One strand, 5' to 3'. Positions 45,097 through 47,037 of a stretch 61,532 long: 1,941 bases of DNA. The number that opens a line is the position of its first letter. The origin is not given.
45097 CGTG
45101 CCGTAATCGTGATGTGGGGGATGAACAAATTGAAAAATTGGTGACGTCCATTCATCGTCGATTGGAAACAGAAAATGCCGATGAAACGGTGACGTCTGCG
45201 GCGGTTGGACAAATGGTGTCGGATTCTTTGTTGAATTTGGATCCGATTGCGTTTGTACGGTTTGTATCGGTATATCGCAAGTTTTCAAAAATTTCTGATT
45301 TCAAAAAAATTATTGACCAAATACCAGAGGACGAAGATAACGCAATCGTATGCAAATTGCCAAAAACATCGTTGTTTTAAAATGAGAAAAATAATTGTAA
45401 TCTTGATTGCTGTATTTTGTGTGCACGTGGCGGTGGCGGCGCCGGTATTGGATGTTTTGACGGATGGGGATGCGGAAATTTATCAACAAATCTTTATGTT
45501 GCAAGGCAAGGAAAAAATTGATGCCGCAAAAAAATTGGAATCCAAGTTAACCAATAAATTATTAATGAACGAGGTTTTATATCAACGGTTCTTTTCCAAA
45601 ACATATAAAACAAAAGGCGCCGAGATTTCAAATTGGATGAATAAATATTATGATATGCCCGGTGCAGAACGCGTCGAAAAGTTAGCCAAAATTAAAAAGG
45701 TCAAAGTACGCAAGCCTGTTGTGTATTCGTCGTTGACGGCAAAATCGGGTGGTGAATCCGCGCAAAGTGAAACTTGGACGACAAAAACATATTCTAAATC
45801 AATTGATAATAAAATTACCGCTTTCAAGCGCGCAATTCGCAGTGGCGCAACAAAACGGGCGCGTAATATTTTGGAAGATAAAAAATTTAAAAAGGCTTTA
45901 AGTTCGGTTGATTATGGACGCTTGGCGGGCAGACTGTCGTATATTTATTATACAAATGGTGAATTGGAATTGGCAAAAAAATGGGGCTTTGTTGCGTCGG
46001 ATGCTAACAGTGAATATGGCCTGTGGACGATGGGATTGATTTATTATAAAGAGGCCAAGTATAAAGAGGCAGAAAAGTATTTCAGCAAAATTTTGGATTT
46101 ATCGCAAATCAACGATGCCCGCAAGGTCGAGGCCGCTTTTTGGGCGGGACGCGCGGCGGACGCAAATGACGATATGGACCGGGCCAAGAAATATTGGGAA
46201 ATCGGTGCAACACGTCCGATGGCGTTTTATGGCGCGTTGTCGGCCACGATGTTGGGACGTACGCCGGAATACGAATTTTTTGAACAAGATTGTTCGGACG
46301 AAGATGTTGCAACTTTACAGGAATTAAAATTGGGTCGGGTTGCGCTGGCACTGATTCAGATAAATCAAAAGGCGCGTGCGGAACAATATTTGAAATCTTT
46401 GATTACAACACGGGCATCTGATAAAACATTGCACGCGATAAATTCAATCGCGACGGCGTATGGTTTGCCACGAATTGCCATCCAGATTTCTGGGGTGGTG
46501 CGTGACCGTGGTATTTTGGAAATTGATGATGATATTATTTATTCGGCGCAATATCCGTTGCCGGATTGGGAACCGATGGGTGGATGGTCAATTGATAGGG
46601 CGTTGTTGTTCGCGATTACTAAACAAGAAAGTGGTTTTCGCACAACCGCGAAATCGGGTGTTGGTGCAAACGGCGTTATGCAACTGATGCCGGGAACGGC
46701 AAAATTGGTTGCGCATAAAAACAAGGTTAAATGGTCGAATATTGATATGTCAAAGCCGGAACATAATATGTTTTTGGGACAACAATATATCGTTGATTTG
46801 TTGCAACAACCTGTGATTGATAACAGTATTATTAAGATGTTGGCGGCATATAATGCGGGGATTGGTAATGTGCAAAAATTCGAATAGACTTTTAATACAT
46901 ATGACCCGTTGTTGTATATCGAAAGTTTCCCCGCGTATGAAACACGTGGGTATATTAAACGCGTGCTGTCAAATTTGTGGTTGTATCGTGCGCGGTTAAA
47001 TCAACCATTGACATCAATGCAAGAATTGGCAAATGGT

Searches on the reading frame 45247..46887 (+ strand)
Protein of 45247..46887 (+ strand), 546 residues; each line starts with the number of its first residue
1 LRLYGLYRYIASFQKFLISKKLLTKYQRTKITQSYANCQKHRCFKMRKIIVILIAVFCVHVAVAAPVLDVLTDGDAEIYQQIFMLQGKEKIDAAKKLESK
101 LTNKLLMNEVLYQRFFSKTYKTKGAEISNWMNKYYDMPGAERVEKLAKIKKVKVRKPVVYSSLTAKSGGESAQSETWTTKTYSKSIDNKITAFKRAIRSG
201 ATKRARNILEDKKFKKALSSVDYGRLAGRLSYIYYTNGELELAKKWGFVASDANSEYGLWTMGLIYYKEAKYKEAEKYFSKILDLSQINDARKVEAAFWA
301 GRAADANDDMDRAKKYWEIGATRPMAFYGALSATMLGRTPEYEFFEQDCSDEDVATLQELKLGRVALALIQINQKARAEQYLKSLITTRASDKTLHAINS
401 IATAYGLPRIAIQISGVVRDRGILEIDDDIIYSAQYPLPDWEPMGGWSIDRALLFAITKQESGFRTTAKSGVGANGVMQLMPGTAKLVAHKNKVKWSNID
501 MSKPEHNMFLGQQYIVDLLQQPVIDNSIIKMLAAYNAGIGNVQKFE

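Call 24: search_protein_families(library=pfam, proteins=[window:45247-46887:+], max_evalue=0.01)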
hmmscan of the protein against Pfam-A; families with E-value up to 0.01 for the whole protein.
window:45247-46887:+ (546 aa): 5 families
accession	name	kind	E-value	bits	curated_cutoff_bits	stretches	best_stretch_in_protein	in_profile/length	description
PF01464.25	SLT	-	1.6e-20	73.3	21.3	1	447-544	10-103/117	Transglycosylase SLT domain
PF13181.12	TPR_8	-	6.4e-06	26.4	25.7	0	260-287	5-32/34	Tetratricopeptide repeat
PF07719.23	TPR_2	-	0.001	19.5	27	1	258-286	3-31/34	Tetratricopeptide repeat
PF00515.34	TPR_1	-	0.0034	17.6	27.8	1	262-285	7-30/34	Tetratricopeptide repeat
PF13174.12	TPR_6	-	0.0038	18.2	26.3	0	259-284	3-28/33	Tetratricopeptide repeat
